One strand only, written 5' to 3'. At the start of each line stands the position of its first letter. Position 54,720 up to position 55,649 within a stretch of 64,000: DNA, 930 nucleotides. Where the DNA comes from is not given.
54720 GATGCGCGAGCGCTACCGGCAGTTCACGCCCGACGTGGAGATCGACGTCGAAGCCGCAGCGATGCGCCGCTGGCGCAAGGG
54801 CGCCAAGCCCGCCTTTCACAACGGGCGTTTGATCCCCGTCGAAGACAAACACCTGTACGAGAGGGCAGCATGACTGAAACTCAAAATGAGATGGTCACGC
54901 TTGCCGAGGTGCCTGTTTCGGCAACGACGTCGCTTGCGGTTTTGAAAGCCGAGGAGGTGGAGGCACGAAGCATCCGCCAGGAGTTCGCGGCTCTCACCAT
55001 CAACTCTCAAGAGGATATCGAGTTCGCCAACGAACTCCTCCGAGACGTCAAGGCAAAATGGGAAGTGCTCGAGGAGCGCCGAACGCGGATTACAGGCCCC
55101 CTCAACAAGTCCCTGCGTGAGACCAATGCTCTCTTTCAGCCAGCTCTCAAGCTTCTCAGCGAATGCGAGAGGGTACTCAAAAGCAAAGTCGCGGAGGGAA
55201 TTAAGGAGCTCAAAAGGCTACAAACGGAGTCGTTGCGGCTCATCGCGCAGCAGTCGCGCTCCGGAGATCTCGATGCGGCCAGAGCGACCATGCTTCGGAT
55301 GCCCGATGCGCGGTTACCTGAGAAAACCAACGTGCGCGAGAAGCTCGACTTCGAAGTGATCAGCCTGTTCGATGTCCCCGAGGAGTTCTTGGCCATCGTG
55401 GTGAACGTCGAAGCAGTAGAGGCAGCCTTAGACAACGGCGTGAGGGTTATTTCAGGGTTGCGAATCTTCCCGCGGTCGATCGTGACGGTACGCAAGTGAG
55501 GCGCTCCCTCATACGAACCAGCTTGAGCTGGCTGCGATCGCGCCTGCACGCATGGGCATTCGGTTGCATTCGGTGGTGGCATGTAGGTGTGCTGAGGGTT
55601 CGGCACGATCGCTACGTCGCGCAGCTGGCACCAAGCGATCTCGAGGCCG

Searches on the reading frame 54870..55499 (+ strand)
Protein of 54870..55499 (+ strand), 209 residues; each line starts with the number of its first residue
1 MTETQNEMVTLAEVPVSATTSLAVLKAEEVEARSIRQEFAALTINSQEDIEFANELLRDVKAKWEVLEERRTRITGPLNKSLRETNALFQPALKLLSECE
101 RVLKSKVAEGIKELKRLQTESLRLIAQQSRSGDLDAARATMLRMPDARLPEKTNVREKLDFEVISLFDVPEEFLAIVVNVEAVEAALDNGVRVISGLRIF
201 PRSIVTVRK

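Call 11: search_protein_families(library=pfam, max_evalue=0.01, proteins=[window:54870-55499:+])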
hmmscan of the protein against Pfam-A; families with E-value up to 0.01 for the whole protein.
window:54870-55499:+ (209 aa): 0 families

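Call 13: search_protein_families(library=phrogs, max_evalue=0.01, proteins=[window:54870-55499:+])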
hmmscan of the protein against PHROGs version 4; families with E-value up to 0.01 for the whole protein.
window:54870-55499:+ (209 aa): 1 family
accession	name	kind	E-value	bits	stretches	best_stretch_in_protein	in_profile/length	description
phrog_10477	-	DNA, RNA and nucleotide metabolism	2.7e-09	38.3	1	8-121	3-116/243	exonuclease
